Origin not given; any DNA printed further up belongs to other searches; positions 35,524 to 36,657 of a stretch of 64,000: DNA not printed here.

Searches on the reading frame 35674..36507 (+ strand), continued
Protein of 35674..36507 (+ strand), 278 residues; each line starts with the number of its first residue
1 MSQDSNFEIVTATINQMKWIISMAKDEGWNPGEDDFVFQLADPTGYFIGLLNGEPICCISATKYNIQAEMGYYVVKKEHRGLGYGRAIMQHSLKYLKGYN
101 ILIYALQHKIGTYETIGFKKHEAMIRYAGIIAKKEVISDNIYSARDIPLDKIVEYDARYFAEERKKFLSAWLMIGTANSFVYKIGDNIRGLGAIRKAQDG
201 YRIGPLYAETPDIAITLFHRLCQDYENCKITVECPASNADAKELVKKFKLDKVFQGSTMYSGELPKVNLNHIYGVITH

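Call 30: find_homologous_proteins(query=A1, max_evalue=1e-20)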
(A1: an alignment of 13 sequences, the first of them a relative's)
Query A1 (13 sequences) (278 aa, profile of the alignment): 7809 proteins with E <= 1e-20 among 8000 candidates; the best 120 are listed.
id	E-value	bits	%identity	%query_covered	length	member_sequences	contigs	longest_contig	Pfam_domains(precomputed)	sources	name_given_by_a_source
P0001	2.0e-118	413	100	100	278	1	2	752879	PF13673.14,PF18014.8,PF13508.14,PF00583.32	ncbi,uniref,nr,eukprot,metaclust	ncbi:hypothetical protein TrispH2_009722 [Trichoplax sp. H2]|uniref:N-acetyltransferase domain-conta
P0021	1.4e-117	410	38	98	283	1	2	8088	PF13673.14,PF18014.8,PF13508.14,PF00583.32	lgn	-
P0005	1.1e-116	407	36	97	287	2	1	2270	PF13673.14,PF18014.8,PF13508.14,PF00583.32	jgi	jgi:hypothetical protein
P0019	1.5e-115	404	38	97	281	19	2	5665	PF18014.8,PF00583.32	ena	-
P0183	2.9e-115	403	40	98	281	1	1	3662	PF13673.14,PF18014.8,PF13508.14,PF00583.32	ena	-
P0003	3.8e-114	399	49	92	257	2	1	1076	PF13673.14,PF18014.8,PF13508.14,PF00583.32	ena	-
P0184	1.3e-111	391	36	99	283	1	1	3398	PF13673.14,PF18014.8,PF13508.14,PF00583.32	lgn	-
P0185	2.4e-111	390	37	98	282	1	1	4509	PF13673.14,PF18014.8,PF13508.14,PF00583.32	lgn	-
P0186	1.1e-110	388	36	97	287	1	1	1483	PF18014.8,PF13508.14,PF00583.32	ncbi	-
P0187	3.1e-110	386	36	98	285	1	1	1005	PF13673.14,PF18014.8,PF13508.14,PF00583.32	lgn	-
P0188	7.6e-110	385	37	99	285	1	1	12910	PF13673.14,PF18014.8,PF13508.14,PF00583.32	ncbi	-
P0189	2.0e-109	383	35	97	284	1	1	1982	PF13673.14,PF18014.8,PF13508.14,PF00583.32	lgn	-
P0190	6.7e-109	382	37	98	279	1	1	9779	PF13673.14,PF18014.8,PF13508.14,PF00583.32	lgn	-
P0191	1.0e-108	381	37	98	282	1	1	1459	PF18014.8,PF00583.32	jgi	jgi:hypothetical protein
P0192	1.3e-108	381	37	92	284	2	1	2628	PF18014.8,PF13508.14,PF00583.32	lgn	-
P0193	2.0e-108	380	36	98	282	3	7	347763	PF13673.14,PF18014.8,PF13508.14,PF00583.32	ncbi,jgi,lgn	-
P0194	2.0e-108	380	36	99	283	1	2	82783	PF18014.8,PF13508.14,PF00583.32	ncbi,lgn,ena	-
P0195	2.6e-108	380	38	92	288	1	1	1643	PF13673.14,PF18014.8,PF13508.14,PF00583.32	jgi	-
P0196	3.1e-108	380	36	97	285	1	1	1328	PF13673.14,PF18014.8,PF13508.14,PF00583.32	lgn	-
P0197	3.1e-108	380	36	99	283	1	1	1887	PF18014.8,PF13508.14,PF00583.32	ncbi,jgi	-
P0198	8.3e-108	378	38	92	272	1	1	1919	PF13673.14,PF18014.8,PF13508.14,PF00583.32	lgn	-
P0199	8.4e-108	378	36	99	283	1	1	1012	PF18014.8,PF00583.32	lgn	-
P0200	1.1e-107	378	34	100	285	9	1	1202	PF18014.8,PF13508.14,PF00583.32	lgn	-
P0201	1.2e-107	378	36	98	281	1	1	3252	PF18014.8,PF13508.14,PF00583.32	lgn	-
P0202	1.4e-107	377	35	94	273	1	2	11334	PF13673.14,PF18014.8,PF13508.14,PF00583.32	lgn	-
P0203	2.1e-107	377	34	99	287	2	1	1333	PF18014.8,PF13508.14,PF00583.32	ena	-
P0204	3.2e-107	376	34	99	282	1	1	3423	PF13673.14,PF18014.8,PF13508.14,PF00583.32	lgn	-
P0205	4.0e-107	376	35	98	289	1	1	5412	PF18014.8,PF13508.14,PF00583.32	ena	-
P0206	4.1e-107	376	34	99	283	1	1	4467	PF18014.8,PF00583.32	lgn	-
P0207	4.1e-107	376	34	98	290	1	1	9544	PF13673.14,PF18014.8,PF13508.14,PF00583.32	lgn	-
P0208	5.3e-107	375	35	99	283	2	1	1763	PF18014.8,PF00583.32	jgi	jgi:GNAT superfamily N-acetyltransferase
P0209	6.3e-107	375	35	98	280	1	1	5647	PF13673.14,PF18014.8,PF13508.14,PF00583.32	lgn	-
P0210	6.8e-107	375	36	95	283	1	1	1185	PF13673.14,PF18014.8,PF13508.14,PF00583.32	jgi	jgi:ribosomal protein S18 acetylase RimI-like enzyme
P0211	6.9e-107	375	36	99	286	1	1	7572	PF13673.14,PF18014.8,PF13508.14,PF00583.32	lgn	-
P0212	9.3e-107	375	37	92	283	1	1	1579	PF13673.14,PF18014.8,PF13508.14,PF00583.32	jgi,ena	-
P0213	1.3e-106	374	34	100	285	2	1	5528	PF13673.14,PF18014.8,PF13508.14,PF00583.32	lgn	-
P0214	1.3e-106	374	36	94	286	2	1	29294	PF18014.8,PF13508.14,PF00583.32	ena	-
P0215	1.4e-106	374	33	98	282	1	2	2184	PF13673.14,PF18014.8,PF13508.14,PF00583.32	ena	-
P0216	1.6e-106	374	38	100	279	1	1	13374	PF13673.14,PF18014.8,PF13508.14,PF00583.32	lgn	-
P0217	2.4e-106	373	37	92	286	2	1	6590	PF13673.14,PF18014.8,PF13508.14,PF00583.32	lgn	-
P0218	2.9e-106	373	35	98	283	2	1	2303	PF13673.14,PF18014.8,PF13508.14,PF00583.32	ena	-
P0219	3.3e-106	373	36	99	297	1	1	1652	PF18014.8,PF00583.32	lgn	-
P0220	3.5e-106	373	36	98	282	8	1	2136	PF18014.8,PF00583.32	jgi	-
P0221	6.1e-106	372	37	99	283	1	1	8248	PF18014.8,PF00583.32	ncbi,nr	ncbi:MAG: GNAT family N-acetyltransferase [Ignavibacteriaceae bacterium]|nr:GNAT family N-acetyltran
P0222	6.1e-106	372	36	98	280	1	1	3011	PF13673.14,PF18014.8,PF13508.14,PF00583.32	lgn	-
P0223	6.7e-106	372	35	99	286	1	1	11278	PF13673.14,PF18014.8,PF13508.14,PF00583.32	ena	-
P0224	8.1e-106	372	37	98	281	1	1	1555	PF13673.14,PF18014.8,PF13508.14,PF00583.32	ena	-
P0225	8.3e-106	372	37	98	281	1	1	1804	PF13673.14,PF18014.8,PF13508.14,PF00583.32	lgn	-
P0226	8.8e-106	371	35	98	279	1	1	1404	PF13673.14,PF18014.8,PF13508.14,PF00583.32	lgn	-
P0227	1.0e-105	371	37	92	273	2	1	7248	PF13673.14,PF18014.8,PF13508.14,PF00583.32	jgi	-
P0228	1.1e-105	371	39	94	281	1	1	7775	PF13673.14,PF18014.8,PF13508.14,PF00583.32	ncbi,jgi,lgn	ncbi:MAG: hypothetical protein RLZZ241_1797 [Bacteroidota bacterium]|jgi:GNAT superfamily N-acetyltr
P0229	1.2e-105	371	34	98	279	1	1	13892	PF13673.14,PF18014.8,PF13508.14,PF00583.32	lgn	-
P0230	1.3e-105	371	35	97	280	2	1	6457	PF13673.14,PF18014.8,PF13508.14,PF00583.32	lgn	-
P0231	1.5e-105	371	36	97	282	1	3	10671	PF13673.14,PF18014.8,PF13508.14,PF00583.32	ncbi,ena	-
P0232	1.8e-105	370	34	98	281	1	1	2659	PF13673.14,PF18014.8,PF13508.14,PF00583.32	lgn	-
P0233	2.0e-105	370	36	92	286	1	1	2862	PF18014.8,PF13508.14,PF00583.32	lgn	-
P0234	2.0e-105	370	35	98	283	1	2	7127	PF13673.14,PF18014.8,PF13508.14,PF00583.32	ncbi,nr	ncbi:MAG: GNAT family N-acetyltransferase [Deltaproteobacteria bacterium]|nr:GNAT family N-acetyltra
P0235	2.1e-105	370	37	98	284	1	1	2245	PF13673.14,PF18014.8,PF13508.14,PF00583.32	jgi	-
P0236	2.4e-105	370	35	99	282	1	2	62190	PF13673.14,PF18014.8,PF13508.14,PF00583.32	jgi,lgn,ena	-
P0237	2.6e-105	370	38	97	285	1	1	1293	PF13673.14,PF18014.8,PF13508.14,PF00583.32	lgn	-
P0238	2.8e-105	370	36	98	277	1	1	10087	PF18014.8,PF00583.32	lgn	-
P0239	3.1e-105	370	40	92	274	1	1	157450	PF18014.8,PF13508.14,PF00583.32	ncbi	-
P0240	3.1e-105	370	34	100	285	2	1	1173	PF13673.14,PF18014.8,PF13508.14,PF00583.32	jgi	jgi:GNAT superfamily N-acetyltransferase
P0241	3.1e-105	370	35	98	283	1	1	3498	PF13673.14,PF18014.8,PF13508.14,PF00583.32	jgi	jgi:GNAT superfamily N-acetyltransferase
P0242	3.4e-105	370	34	98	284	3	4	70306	PF18014.8,PF13508.14,PF00583.32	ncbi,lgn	-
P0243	4.1e-105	369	37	99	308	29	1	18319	PF13673.14,PF18014.8,PF13508.14,PF00583.32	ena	-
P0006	4.9e-105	369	35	99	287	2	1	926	PF18014.8,PF13508.14,PF00583.32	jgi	-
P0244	4.9e-105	369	35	98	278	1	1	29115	PF18014.8,PF13508.14,PF00583.32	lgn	-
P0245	5.0e-105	369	36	98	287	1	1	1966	PF18014.8,PF13508.14,PF00583.32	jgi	jgi:GNAT superfamily N-acetyltransferase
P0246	6.1e-105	369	35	99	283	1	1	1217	PF13673.14,PF18014.8,PF13508.14,PF00583.32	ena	-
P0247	6.3e-105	369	36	97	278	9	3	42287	PF18014.8,PF13508.14,PF00583.32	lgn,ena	-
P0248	6.3e-105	369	36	98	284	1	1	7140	PF18014.8,PF13508.14,PF00583.32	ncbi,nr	ncbi:MAG: GNAT family N-acetyltransferase [Gammaproteobacteria bacterium]|nr:GNAT family N-acetyltra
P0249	6.4e-105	369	34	98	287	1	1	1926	PF18014.8,PF13508.14,PF00583.32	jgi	jgi:GNAT superfamily N-acetyltransferase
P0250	7.1e-105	369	37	95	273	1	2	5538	PF13673.14,PF18014.8,PF13508.14,PF00583.32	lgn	-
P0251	7.2e-105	368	36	99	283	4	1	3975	PF18014.8,PF13508.14,PF00583.32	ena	-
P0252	7.4e-105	368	36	92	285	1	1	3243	PF13673.14,PF18014.8,PF13508.14,PF00583.32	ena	-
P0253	7.6e-105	368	35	98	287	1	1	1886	PF18014.8,PF00583.32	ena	-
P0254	7.9e-105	368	35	99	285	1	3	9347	PF18014.8,PF13508.14,PF00583.32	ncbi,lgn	-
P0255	8.0e-105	368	34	98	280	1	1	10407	PF13673.14,PF18014.8,PF13508.14,PF00583.32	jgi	jgi:ribosomal protein S18 acetylase RimI-like enzyme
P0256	8.6e-105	368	37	92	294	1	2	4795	PF13673.14,PF18014.8,PF13508.14,PF00583.32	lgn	-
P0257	8.7e-105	368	37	98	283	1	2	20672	PF13673.14,PF18014.8,PF13508.14,PF00583.32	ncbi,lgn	ncbi:MAG: GNAT family N-acetyltransferase [Fidelibacterota bacterium]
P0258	9.0e-105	368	35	99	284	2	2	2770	PF18014.8,PF00583.32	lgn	-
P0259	9.1e-105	368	32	98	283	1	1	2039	PF18014.8,PF13508.14,PF00583.32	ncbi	-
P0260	9.1e-105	368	36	98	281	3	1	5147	PF18014.8,PF13508.14,PF00583.32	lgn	-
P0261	1.0e-104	368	37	92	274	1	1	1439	PF13673.14,PF18014.8,PF13508.14,PF00583.32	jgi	jgi:GNAT superfamily N-acetyltransferase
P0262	1.1e-104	368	35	99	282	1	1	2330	PF18014.8,PF13508.14,PF00583.32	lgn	-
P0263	1.2e-104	368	34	92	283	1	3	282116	PF18014.8,PF13508.14,PF00583.32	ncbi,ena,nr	ncbi:MAG: GNAT family N-acetyltransferase [Lentisphaeria bacterium]|nr:GNAT family N-acetyltransfera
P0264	1.3e-104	368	35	94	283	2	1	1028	PF13673.14,PF18014.8,PF13508.14,PF00583.32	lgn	-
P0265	1.4e-104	368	37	98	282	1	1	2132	PF18014.8,PF13508.14,PF00583.32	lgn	-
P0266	1.4e-104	368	36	98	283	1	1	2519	PF13673.14,PF18014.8,PF13508.14,PF00583.32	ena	-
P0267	1.5e-104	367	32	98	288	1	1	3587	PF18014.8,PF00583.32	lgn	-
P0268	1.5e-104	367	37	97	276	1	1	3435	PF18014.8,PF00583.32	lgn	-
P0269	1.7e-104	367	36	98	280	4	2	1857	PF13673.14,PF18014.8,PF00583.32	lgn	-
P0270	1.7e-104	367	33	99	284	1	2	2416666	PF13673.14,PF18014.8,PF13508.14,PF00583.32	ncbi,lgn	ncbi:MAG: GNAT family N-acetyltransferase [Chitinophagales bacterium]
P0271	1.8e-104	367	35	97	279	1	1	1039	PF13673.14,PF18014.8,PF13508.14,PF00583.32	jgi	jgi:GNAT superfamily N-acetyltransferase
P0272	1.9e-104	367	37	98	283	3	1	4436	PF18014.8,PF13508.14,PF00583.32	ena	-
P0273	2.0e-104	367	35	98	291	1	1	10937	PF18014.8,PF13508.14,PF00583.32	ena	-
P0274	2.0e-104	367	36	98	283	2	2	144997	PF13673.14,PF18014.8,PF13508.14,PF00583.32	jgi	jgi:ribosomal protein S18 acetylase RimI-like enzyme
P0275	2.1e-104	367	36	99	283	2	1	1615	PF18014.8,PF13508.14,PF00583.32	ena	-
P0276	2.1e-104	367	35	99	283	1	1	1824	PF18014.8,PF13508.14,PF00583.32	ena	-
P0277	2.1e-104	367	35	92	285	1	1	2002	PF18014.8,PF13508.14,PF00583.32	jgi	-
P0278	2.4e-104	367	32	99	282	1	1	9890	PF13673.14,PF18014.8,PF13508.14,PF00583.32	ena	-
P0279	2.7e-104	367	37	99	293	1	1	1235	PF18014.8,PF00583.32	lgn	-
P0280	3.3e-104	366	34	98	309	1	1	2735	PF13673.14,PF18014.8,PF13508.14,PF00583.32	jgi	jgi:ribosomal protein S18 acetylase RimI-like enzyme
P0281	3.4e-104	366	35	99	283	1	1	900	PF18014.8,PF00583.32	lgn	-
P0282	3.4e-104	366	34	94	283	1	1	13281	PF13673.14,PF18014.8,PF13508.14,PF00583.32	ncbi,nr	ncbi:MAG: GNAT family N-acetyltransferase [Leptolyngbyaceae cyanobacterium bins.349]|nr:GNAT family 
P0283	3.6e-104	366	34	98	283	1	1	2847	PF13673.14,PF18014.8,PF13508.14,PF00583.32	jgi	jgi:GNAT superfamily N-acetyltransferase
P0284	3.6e-104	366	35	100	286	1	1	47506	PF18014.8,PF13508.14,PF00583.32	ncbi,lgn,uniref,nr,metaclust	ncbi:GNAT family N-acetyltransferase [Hahella ganghwensis]|uniref:GNAT family N-acetyltransferase n=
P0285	3.8e-104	366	36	98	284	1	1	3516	PF18014.8,PF13508.14,PF00583.32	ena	-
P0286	3.9e-104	366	37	99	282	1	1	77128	PF18014.8,PF00583.32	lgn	-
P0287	3.9e-104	366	35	100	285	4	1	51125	PF13673.14,PF18014.8,PF13508.14,PF00583.32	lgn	-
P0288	4.1e-104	366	33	100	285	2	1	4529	PF13673.14,PF18014.8,PF13508.14,PF00583.32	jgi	-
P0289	4.2e-104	366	34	99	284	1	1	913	PF13673.14,PF18014.8,PF13508.14,PF00583.32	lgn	-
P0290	4.2e-104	366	33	100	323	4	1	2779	PF18014.8,PF13508.14,PF00583.32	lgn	-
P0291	4.5e-104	366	36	97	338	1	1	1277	PF18014.8,PF00583.32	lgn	-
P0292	4.7e-104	366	36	97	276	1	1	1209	PF13673.14,PF18014.8,PF13508.14,PF00583.32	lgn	-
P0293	4.8e-104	366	33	100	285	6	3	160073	PF18014.8,PF13508.14,PF00583.32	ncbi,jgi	jgi:GNAT superfamily N-acetyltransferase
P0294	5.1e-104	366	34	98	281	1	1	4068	PF13673.14,PF18014.8,PF13508.14,PF00583.32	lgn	-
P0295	5.4e-104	366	37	99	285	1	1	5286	PF13673.14,PF18014.8,PF13508.14,PF00583.32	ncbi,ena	-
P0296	5.9e-104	366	35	100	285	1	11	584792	PF13673.14,PF18014.8,PF13508.14,PF00583.32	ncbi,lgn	-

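Call 31: search_solved_structures(query=A1, max_evalue=0.01, show_alignments=1)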
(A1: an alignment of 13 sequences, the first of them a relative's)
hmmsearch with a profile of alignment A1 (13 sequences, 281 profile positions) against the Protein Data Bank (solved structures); distinct sequences matched with E-value up to 0.01: 18.
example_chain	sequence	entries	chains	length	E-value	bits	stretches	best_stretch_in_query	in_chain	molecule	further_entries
3ddd_A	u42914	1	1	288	6.3e-22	81.5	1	8-278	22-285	Putative Acetyltransferase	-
2ozh_A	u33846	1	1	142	6.3e-06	29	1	41-119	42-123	Hypothetical protein XCC2953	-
7wx5_A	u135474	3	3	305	3.2e-05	26.7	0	47-124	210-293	N-acetyltransferase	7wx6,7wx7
7l1k_A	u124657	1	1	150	5.2e-05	26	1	43-129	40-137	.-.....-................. 30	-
5jq4_A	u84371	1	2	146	0.00041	23.1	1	46-125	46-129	Acetyltransferase SACOL1063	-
5jph_A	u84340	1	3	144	0.00042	23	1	46-125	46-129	Acetyltransferase SACOL1063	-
2pdo_A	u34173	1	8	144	0.00071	22.3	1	5-91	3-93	Acetyltransferase ypeA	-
3fb3_A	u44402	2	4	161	0.00073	22.3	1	68-127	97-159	N-acetyltransferase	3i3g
6yga_A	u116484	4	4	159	0.0014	21.3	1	66-129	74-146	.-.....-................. 30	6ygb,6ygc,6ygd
1wwz_A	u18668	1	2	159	0.002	20.8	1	41-122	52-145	hypothetical protein PH1933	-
4pv6_C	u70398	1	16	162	0.0022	20.7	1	42-129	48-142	N-terminal acetyltransferase complex subunit [ARD1]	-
3pp9_A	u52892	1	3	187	0.0025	20.5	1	46-120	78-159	Putative streptothricin acetyltransferase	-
1y9k_A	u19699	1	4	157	0.0025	20.5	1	71-149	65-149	IAA acetyltransferase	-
4qus_A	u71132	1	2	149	0.0036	20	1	8-91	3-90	Acetyltransferase YpeA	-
4my0_A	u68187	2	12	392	0.0039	19.9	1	45-129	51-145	GCN5-related N-acetyltransferase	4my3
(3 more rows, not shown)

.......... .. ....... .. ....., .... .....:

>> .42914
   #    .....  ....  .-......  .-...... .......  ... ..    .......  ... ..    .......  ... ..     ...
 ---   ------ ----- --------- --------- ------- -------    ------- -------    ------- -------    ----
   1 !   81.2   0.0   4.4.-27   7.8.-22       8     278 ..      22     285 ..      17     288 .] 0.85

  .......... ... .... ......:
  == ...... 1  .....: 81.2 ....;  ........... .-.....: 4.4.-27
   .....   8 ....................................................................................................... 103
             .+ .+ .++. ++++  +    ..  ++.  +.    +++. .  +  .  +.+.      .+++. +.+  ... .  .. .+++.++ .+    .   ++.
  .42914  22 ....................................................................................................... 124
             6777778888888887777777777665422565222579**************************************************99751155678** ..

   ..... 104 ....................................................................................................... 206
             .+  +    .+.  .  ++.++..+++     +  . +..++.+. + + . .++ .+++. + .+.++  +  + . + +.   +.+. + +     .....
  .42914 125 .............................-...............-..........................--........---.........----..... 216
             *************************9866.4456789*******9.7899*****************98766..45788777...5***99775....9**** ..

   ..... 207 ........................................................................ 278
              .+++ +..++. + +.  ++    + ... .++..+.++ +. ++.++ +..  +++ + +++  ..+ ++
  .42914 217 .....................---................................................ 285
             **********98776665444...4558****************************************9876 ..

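Call 33: find_encoding_contigs(protein=P0021, flank=5000, max_places=2)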
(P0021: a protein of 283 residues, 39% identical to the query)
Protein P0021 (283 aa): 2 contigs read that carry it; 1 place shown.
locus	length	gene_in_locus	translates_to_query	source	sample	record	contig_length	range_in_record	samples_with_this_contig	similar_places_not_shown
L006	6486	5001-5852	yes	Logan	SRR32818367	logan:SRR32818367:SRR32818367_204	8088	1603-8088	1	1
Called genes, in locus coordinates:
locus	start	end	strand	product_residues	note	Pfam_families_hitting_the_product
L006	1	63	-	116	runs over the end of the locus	PF02021:UPF0102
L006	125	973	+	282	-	PF00590:TP_methylase, PF23016:RsmI_C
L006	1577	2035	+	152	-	PF02381:MraZ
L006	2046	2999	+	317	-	PF01795:Methyltransf_5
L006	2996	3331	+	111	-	PF04999:FtsL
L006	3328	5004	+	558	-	PF03717:PBP_dimer, PF21922:PBP_dimer_2 (weak), PF00905:Transpeptidase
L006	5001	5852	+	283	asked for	PF00583:Acetyltransf_1, PF13673:Acetyltransf_10 (weak), PF13508:Acetyltransf_7, PF18014:Acetyltransf_18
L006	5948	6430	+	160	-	PF03449:GreA_GreB_N, PF01272:GreA_GreB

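Call 34: find_encoding_contigs(protein=P0019, flank=6000, max_places=3)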
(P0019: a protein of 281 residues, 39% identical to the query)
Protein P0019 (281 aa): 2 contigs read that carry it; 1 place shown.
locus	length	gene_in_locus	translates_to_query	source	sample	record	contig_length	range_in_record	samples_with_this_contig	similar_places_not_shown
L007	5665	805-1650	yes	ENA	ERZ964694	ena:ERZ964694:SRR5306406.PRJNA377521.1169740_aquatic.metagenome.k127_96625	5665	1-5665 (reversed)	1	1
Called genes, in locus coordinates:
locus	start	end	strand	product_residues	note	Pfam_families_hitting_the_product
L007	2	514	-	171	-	?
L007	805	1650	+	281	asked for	PF00583:Acetyltransf_1 (weak), PF18014:Acetyltransf_18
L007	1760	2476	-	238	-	PF04973:NMN_transporter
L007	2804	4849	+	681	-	PF13229:Beta_helix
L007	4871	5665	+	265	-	?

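Call 35: find_encoding_contigs(protein=P0239, flank=6000, max_places=2)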
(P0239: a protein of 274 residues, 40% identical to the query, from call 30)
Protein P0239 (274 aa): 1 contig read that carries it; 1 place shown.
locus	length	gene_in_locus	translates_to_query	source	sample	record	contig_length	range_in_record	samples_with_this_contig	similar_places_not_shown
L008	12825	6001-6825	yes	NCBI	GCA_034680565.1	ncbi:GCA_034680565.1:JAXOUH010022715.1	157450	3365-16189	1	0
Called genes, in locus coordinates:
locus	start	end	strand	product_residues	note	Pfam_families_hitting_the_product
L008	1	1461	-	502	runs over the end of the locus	-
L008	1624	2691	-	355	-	PF00188:CAP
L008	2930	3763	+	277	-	PF18900:DUF5656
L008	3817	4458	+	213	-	PF00657:Lipase_GDSL, PF13472:Lipase_GDSL_2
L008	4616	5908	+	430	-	PF00675:Peptidase_M16, PF05193:Peptidase_M16_C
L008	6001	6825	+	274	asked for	PF00583:Acetyltransf_1, PF13508:Acetyltransf_7 (faint), PF18014:Acetyltransf_18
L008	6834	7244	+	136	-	-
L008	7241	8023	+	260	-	PF03372:Exo_endo_phos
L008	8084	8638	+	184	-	-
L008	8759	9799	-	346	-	PF01476:LysM, PF01551:Peptidase_M23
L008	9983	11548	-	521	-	PF00749:tRNA-synt_1c, PF19269:Anticodon_2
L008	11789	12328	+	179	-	PF00072:Response_reg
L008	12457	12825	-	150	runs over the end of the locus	-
